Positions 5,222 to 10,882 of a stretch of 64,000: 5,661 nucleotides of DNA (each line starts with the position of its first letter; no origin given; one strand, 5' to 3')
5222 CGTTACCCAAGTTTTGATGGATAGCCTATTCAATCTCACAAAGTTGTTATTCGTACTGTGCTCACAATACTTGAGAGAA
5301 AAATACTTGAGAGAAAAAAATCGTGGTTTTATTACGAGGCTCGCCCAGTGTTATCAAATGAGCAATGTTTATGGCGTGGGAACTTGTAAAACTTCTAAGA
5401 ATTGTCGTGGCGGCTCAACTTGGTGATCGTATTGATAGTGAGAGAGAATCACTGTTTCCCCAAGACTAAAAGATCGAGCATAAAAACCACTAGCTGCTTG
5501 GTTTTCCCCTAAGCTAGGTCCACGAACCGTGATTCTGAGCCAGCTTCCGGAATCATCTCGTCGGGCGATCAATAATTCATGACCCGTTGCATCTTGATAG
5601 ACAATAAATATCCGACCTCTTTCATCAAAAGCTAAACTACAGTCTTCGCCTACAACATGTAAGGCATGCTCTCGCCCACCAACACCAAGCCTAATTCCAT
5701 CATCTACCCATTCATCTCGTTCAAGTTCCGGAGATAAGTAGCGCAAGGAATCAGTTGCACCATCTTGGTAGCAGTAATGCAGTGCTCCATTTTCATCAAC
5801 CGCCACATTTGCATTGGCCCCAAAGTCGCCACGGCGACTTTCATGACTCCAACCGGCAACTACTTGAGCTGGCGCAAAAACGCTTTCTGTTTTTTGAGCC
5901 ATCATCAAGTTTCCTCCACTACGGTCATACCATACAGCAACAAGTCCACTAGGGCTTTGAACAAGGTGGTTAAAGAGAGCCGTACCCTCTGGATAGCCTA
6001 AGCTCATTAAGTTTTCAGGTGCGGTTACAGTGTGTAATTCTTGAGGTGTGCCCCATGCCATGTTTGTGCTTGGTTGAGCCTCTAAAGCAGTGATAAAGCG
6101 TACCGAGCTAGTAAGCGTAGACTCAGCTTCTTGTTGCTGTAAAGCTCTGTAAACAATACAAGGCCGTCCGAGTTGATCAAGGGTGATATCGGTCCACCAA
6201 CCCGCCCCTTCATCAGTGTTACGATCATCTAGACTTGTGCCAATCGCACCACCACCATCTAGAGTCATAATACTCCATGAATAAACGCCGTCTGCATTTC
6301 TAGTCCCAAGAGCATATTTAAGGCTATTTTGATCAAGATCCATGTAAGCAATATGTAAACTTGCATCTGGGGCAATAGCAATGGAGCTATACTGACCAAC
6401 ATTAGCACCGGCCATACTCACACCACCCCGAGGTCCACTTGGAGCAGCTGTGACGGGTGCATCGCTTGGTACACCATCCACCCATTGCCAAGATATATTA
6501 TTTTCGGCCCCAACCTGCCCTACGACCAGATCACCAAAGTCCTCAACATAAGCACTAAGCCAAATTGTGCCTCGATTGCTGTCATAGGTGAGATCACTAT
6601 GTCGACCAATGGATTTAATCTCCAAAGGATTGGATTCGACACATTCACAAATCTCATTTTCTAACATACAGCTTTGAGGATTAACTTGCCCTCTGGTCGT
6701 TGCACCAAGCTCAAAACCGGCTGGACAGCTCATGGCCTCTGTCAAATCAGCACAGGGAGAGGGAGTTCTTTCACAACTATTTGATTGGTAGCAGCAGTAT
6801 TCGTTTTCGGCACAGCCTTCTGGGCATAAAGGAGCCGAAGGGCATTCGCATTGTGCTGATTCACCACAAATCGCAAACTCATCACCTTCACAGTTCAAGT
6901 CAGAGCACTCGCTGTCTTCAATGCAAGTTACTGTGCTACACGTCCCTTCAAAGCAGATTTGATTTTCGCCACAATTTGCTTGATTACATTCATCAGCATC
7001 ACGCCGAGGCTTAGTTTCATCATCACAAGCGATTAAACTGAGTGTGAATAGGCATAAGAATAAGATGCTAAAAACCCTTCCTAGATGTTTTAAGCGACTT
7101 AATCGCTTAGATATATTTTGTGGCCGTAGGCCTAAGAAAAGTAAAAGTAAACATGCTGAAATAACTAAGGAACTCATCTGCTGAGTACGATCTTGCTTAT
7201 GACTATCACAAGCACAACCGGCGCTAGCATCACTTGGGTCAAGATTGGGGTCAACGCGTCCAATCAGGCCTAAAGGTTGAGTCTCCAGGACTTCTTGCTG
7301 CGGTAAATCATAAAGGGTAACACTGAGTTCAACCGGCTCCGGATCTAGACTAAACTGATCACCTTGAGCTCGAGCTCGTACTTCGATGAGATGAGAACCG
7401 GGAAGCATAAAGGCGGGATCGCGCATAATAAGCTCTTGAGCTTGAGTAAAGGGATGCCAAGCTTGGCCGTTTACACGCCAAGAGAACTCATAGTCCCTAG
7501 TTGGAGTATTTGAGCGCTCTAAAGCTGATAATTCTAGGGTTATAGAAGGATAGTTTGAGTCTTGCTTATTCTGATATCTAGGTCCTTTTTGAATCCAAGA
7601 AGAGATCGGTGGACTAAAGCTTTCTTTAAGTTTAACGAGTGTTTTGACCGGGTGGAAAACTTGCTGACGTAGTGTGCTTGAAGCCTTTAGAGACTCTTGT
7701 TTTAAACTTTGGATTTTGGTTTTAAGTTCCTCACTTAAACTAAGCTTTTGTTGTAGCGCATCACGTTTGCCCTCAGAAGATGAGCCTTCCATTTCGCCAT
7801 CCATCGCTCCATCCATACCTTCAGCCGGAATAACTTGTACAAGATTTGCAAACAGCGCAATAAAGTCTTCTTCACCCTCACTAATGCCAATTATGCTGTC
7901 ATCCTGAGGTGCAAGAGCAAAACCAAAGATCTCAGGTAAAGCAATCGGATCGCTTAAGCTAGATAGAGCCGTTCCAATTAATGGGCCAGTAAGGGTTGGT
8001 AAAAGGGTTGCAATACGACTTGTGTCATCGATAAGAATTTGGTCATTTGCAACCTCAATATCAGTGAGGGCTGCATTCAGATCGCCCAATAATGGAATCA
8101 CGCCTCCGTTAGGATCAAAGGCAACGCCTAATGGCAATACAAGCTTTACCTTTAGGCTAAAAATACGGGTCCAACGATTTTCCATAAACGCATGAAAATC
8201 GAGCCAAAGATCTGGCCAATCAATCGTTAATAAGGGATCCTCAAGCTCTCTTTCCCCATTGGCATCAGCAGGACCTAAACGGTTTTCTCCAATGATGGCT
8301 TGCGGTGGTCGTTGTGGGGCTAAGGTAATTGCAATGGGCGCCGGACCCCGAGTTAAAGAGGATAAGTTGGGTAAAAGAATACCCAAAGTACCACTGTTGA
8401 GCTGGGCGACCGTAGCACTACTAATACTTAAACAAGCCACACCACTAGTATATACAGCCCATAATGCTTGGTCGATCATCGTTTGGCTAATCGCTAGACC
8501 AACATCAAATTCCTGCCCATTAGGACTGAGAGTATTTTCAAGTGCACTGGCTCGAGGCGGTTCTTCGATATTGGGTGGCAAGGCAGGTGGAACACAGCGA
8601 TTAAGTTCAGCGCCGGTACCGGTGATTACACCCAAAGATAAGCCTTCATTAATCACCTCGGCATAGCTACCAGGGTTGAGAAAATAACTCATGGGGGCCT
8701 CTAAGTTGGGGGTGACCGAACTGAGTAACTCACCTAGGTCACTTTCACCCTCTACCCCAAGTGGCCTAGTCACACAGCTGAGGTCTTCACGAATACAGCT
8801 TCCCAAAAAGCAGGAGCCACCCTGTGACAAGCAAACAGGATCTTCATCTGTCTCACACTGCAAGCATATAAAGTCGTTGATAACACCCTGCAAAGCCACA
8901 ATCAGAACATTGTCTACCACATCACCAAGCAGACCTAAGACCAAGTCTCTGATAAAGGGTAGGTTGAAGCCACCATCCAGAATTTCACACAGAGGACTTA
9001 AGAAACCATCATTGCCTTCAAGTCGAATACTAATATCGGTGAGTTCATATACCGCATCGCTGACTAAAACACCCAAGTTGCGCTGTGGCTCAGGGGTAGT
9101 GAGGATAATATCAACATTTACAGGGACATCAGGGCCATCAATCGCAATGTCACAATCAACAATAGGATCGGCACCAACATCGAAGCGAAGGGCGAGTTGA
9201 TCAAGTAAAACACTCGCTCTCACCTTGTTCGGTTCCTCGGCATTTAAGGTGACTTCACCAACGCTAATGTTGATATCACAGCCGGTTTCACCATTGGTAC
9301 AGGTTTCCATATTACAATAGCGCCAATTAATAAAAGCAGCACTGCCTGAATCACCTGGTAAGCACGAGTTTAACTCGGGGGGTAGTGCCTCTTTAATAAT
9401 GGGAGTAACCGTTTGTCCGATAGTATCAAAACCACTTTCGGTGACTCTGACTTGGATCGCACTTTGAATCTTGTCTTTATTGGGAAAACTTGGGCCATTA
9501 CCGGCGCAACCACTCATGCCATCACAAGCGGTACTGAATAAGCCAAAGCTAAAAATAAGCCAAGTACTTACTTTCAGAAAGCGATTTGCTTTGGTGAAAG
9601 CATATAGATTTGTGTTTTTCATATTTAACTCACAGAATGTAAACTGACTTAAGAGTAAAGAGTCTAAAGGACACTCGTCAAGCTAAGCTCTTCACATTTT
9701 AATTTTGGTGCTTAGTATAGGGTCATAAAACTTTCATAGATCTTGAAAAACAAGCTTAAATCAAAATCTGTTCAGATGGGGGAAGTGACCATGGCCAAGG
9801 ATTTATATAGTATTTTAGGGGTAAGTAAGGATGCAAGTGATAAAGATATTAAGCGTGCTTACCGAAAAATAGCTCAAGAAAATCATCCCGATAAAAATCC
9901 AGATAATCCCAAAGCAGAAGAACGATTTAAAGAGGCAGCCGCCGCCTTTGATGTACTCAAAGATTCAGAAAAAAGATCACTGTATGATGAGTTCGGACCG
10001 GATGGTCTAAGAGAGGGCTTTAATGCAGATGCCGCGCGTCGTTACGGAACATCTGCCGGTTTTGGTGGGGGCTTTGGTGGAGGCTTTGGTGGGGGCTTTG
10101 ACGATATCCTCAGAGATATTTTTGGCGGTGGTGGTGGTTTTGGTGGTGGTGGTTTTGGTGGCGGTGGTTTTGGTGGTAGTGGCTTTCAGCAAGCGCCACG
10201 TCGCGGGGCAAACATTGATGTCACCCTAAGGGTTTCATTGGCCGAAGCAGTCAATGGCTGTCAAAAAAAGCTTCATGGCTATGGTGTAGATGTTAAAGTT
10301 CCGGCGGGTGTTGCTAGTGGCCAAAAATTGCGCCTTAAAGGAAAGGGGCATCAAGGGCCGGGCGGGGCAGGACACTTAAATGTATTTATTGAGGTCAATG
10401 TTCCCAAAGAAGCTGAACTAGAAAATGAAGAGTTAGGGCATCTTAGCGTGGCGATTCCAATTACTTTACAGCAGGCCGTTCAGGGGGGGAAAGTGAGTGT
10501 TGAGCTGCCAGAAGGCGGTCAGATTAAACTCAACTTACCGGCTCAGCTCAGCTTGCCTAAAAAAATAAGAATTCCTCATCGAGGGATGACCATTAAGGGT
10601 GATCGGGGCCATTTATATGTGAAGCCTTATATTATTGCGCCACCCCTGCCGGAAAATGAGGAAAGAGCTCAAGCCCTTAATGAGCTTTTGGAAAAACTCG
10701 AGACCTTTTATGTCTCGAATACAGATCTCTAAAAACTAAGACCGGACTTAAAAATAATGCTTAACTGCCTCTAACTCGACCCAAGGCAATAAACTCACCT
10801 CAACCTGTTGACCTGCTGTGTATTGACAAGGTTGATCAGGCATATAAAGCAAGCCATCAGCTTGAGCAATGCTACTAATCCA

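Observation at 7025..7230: Internal MYXO-CTERM-like sorting signal followed directly by a lipoprotein signal inside one 1417-aa ORF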

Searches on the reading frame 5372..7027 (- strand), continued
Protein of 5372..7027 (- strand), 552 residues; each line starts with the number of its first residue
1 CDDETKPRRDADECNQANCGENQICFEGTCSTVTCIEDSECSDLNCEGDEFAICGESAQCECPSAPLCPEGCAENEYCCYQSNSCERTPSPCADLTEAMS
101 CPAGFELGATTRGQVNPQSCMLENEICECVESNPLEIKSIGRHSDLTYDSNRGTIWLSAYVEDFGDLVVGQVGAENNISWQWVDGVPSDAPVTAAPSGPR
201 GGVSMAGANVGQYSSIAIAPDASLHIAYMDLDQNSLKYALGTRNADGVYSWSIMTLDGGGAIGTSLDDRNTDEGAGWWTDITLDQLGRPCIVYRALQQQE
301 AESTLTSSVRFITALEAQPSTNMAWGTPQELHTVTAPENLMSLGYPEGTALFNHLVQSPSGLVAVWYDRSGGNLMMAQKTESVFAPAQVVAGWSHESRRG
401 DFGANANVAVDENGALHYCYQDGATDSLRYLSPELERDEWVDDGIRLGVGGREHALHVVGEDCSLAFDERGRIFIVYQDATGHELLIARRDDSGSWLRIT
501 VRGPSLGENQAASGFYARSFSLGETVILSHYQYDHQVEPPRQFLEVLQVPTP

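Call 88: search_protein_families(library=pfam, proteins=[window:5372-7027:-], max_evalue=10)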
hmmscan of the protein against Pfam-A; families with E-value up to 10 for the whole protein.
window:5372-7027:- (552 aa): 0 families

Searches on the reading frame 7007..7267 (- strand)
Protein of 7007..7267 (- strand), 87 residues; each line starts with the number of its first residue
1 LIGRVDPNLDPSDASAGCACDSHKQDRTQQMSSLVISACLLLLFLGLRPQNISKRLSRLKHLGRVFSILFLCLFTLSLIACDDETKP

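Call 73: search_protein_families(library=ncbifam, alignment_id=A4, max_evalue=0.01)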
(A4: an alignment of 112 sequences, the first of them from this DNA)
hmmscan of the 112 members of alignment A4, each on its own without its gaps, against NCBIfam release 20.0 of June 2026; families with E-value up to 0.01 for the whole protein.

A. member 1, seq(87 aa): 0 families

B. families by the number of members that match (of 112 scanned): 20 families
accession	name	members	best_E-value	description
TIGR03901.2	MYXO-CTERM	74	1.4e-09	MYXO-CTERM sorting domain-containing protein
TIGR03382.1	GC_trans_RRR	27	1.8e-05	MYXO-CTERM sorting domain-containing protein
NF058595.1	invert_tail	24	1.5e-05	lipo-invert putative C-terminal anchoring domain-containing protein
NF041894.1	MXAN_6652_fam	10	0.00022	MXAN_6652 family MXYO-CTERM-anchored protein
NF045638.1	Mrt_dep_phytase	7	0.0011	myxosortase-dependent phytase-like phosphatase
NF041936.1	MXAN_0125_fam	6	0.00017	MXAN_0125 family MYXO-CTERM protein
NF033191.4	JDVT-CTERM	5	2.6e-06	JDVT-CTERM domain-containing protein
NF038112.1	myxo_dep_M36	5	0.00048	myxosortase-dependent M36 family metallopeptidase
NF045522.1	MXAN_2561_fam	4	0.00091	MXAN_2561 family MXYO-CTERM-anchored protein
NF047847.2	SS_mature_LptM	3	0.002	LPS translocon maturation chaperone LptM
NF045523.1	MXAN_5453_fam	2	2.7e-05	MXAN_5453 family MXYO-CTERM-anchored protein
NF033207.2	midcut_by_XrtH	2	0.0022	midcut-by-XrtH protein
TIGR01167.1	LPXTG_anchor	1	4.5e-05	LPXTG cell wall anchor domain-containing protein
TIGR04564.1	Synergist_CTERM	1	0.0003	Synerg-CTERM sorting domain-containing protein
NF042994.1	AntiSigF_NrsF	1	0.0044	anti-sigma-F factor NrsF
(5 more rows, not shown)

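Call 91: find_homologous_proteins(query=A4, max_evalue=1)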
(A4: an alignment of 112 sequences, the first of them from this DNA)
Query A4 (112 sequences) (87 aa, profile of the alignment): 3 proteins with E <= 1 among 8000 candidates.
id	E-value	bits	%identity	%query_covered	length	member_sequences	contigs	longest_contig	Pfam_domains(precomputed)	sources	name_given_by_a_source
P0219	2.8e-1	29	-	-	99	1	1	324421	-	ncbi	-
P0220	2.9e-1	29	50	21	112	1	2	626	-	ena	-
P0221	6.9e-1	28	-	-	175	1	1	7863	-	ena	-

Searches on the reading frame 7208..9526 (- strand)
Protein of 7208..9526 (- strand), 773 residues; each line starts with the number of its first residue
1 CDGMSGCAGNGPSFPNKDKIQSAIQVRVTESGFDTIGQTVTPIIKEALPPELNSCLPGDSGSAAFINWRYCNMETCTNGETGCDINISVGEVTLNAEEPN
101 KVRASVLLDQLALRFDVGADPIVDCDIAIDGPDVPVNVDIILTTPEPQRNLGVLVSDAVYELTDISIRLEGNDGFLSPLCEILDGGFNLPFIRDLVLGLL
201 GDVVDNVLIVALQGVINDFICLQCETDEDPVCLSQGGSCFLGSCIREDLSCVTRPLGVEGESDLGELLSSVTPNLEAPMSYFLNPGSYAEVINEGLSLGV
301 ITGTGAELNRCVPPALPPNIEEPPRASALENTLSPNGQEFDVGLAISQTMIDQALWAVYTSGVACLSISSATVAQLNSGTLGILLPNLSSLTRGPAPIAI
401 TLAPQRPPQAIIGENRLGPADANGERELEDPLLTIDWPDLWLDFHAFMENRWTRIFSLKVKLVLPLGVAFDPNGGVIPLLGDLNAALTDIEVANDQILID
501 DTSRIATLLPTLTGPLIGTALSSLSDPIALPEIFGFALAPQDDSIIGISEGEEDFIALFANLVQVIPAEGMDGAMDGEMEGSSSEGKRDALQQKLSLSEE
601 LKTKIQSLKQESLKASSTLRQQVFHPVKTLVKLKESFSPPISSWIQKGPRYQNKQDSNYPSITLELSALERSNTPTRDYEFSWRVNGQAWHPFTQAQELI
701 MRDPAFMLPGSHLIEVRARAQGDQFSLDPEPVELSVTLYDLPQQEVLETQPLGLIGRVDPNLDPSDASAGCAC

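Call 38: predict_structure(alignment_id=A2)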
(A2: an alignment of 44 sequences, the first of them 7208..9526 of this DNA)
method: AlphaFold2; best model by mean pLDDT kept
length: 773 residues; sequences in the alignment: 44
mean_pLDDT: 81.2   pTM: 0.79
mean pLDDT of the five models: 81.2, 80.7, 76.9, 76.6, 76.3
residues with pLDDT >= 90: 264; 70-90: 377; 50-70: 81; < 50: 51
segments of 3 or more residues with pLDDT < 50: 1-6, 574-596, 756-764, 766-773
pLDDT, mean of each block of 10 residues (from residue 1): 45 86 95 87 80 83 81 85 84 89 87 80 79 85 88 83 76 73 66 71 76 77 87 89 84 81 85 85 93 94 93 93 94 92 97 96 87 82 83 87 94 94 92 95 89 90 92 85 85 86 76 74 76 84 91 96 73 47 41 51 70 59 80 94 73 67 94 76 90 94 88 93 87 91 53 48 44 31
secondary structure, 60 per line:
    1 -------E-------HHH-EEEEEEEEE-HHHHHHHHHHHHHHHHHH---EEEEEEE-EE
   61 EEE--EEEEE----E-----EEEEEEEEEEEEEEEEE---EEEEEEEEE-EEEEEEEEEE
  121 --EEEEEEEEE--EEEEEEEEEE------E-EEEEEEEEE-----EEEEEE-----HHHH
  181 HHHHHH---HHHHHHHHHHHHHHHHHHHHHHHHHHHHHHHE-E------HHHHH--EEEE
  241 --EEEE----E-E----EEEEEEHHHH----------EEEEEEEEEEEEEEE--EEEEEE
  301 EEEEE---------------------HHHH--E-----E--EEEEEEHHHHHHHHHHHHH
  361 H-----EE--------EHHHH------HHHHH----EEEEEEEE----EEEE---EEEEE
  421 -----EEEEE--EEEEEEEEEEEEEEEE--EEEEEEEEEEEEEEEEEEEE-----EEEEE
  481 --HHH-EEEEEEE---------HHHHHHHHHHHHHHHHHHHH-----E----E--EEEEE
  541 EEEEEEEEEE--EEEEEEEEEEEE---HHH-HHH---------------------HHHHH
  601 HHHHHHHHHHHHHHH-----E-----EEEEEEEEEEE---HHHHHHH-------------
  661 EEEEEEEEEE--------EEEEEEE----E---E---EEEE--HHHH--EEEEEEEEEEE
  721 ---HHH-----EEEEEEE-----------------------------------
elements in order (helices of 4 or more, strands of 3 or more residues): E20-28 H30-47 E51-57 E59-63 E66-70 E81-97 E101-109 E111-120 E123-131 E134-143 E152-160 E166-171 H177-186 H190-220 H230-234 E237-240 E243-246 E258-263 H264-267 E278-292 E295-305 H327-330 E342-347 H348-361 H378-381 H388-392 E397-404 E409-412 E416-420 E426-430 E433-448 E451-470 E476-480 E487-493 H503-522 E536-550 E553-564 H596-615 E627-637 H641-647 E661-670 E679-685 E698-701 H704-707 E710-720 E732-738

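Call 41: fold_search(model_id=the predicted structure, library=pdb)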
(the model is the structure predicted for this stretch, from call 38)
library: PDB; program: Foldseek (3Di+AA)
matches with E <= 10: 1003; with E <= 0.001: 12
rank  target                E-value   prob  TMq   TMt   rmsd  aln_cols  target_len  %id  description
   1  1bp1                  8.0e-16  1.00  0.41  0.64   8.2       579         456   12  CRYSTAL STRUCTURE OF BPI, THE HUMAN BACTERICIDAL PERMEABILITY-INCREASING PROTEIN (released 1997-09-04)
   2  1ewf                  9.3e-16  1.00  0.40  0.62   7.4       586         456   12  THE 1.7 ANGSTROM CRYSTAL STRUCTURE OF BPI (released 2000-06-21)
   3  4m4d_A                1.3e-15  1.00  0.33  0.47   9.0       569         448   13  Crystal structure of lipopolysaccharide binding protein (released 2013-10-30)
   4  4m4d_B                4.7e-14  1.00  0.32  0.48   9.9       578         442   13  Crystal structure of lipopolysaccharide binding protein (released 2013-10-30)
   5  2obd_A                6.8e-13  1.00  0.34  0.51   9.5       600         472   11  Crystal Structure of Cholesteryl Ester Transfer Protein (released 2007-01-23)
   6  8bgm_B                7.6e-10  1.00  0.19  0.29  16.8       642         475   11  Crystal structure of the OrfX1-OrfX3 complex from the PMP1 neurotoxin gene cluster (released 2022-12-07)
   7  8bgm_D                1.5e-09  1.00  0.20  0.29  16.8       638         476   11  Crystal structure of the OrfX1-OrfX3 complex from the PMP1 neurotoxin gene cluster (released 2022-12-07)
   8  5wix                  8.1e-07  1.00  0.21  0.32  15.7       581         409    9  Crystal structure of P47 of Clostridium botulinum E1 (released 2017-10-25)
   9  8fbf_A                6.2e-06  0.99  0.16  0.17  19.1       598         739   10  Crystal structure of OrfX2 from Clostridium botulinum E1 (released 2022-12-21)
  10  8fbf_B                8.5e-06  0.98  0.16  0.17  19.6       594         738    9  Crystal structure of OrfX2 from Clostridium botulinum E1 (released 2022-12-21)
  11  6ekv                  1.5e-05  0.97  0.15  0.16  19.0       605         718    8  Structure of OrfX2 from Clostridium botulinum A2 (released 2017-10-25)
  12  6ekt                  6.9e-05  0.99  0.21  0.32  15.8       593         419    9  Structure of P47 from Clostridium botulinum A2 (released 2017-10-25)
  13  4a2l_F                1.0e-03  0.21  0.11  0.11  29.6       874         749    8  Structure of the periplasmic domain of the heparin and heparan sulphate sensing hybrid two component system BT4663 in  (released 2012-05-02)
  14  3h4z_C                1.1e-03  1.00  0.15  0.19   6.5       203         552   17  Crystal Structure of an MBP-Der p 7 fusion protein (released 2010-03-31)
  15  5i7j_A                1.4e-03  1.00  0.12  0.34   7.8       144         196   17  Crystal Structure of Human SPLUNC1 Disulfide Mutant M3 (I76C, V214C) (released 2016-05-18)
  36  1x5a_MODEL_1_A        7.0e-03  0.99  0.09  0.47   5.4       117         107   13  The solution structure of the second fibronectin type III domain of mouse Ephrin type-A receptor 1 (released 2005-11-15)
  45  1lwr_MODEL_1_A        1.0e-02  1.00  0.10  0.57   4.9       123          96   12  Solution structure of the NCAM fibronectin type III module 2 (released 2003-06-03)
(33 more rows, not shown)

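Call 88: search_protein_families(library=pfam, proteins=[window:7208-9526:-], max_evalue=10)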
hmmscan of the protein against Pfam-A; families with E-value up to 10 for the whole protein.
window:7208-9526:- (773 aa): 0 families

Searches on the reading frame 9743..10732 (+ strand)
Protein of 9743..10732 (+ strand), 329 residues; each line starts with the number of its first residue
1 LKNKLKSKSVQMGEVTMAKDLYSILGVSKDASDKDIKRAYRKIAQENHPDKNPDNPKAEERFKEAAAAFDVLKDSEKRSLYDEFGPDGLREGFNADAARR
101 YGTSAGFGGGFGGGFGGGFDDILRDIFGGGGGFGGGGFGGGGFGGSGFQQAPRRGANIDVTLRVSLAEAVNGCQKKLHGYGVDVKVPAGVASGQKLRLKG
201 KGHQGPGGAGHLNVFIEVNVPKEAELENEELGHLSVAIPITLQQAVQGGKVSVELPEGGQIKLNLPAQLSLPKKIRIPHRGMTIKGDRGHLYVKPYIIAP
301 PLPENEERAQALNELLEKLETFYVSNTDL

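Call 6: search_protein_families(library=pfam, proteins=[window:9743-10732:+], max_evalue=0.01)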
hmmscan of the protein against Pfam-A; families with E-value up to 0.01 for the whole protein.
window:9743-10732:+ (329 aa): 2 families
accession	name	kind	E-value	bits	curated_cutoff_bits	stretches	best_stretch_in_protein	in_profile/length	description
PF00226.36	DnaJ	-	9.4e-25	86.9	27.8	1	20-82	1-63/63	DnaJ domain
PF01556.23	DnaJ_C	-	7.5e-24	84.9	26.6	1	159-300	2-152/152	DnaJ C terminal domain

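Call 7: search_protein_families(library=ncbifam, proteins=[window:9743-10732:+], max_evalue=0.01)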
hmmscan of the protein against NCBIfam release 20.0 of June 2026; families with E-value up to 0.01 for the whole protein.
window:9743-10732:+ (329 aa): 13 families
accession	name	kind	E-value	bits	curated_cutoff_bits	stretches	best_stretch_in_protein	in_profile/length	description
TIGR02349.1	DnaJ_bact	equivalog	9.9e-59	199.5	377.2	2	20-177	1-138/354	molecular chaperone DnaJ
NF008035.0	PRK10767.1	subfamily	9.3e-52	176.3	338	2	17-177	2-136/374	molecular chaperone DnaJ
NF010892.0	PRK14299.1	equivalog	9.4e-48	162.9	392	1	18-316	3-287/291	chaperone protein DnaJ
NF010872.0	PRK14279.1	equivalog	2.8e-46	158.4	556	2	18-174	8-165/394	molecular chaperone DnaJ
NF010894.0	PRK14301.1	equivalog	2.5e-39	135.3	548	2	17-174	2-136/373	chaperone protein DnaJ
NF010871.0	PRK14278.1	equivalog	1.3e-38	132.8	502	2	17-177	1-134/378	molecular chaperone DnaJ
NF010874.0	PRK14281.1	equivalog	5.1e-37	127.9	619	2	17-177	1-158/397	chaperone protein DnaJ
NF007618.0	PRK10266.1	equivalog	2.3e-33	116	403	1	19-313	4-287/306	curved DNA-binding protein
NF010885.0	PRK14292.1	equivalog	2.7e-29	102.3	585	2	20-172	3-129/371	chaperone protein DnaJ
NF037946.1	terminal_TopJ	equivalog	9.4e-26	90.5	300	1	19-90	5-75/810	terminal organelle assembly protein TopJ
TIGR03835.1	termin_org_DnaJ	equivalog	3.2e-21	75.5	512.25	1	19-90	2-72/871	terminal organelle assembly protein TopJ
NF006948.0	PRK09430.1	equivalog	7.9e-09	35.5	162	1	14-51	195-232/267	co-chaperone DjlA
NF050028.1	CldAdptActJ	equivalog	2e-08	34.6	150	1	21-81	4-69/93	cold adaptation protein ActJcold adaptation protein ActJ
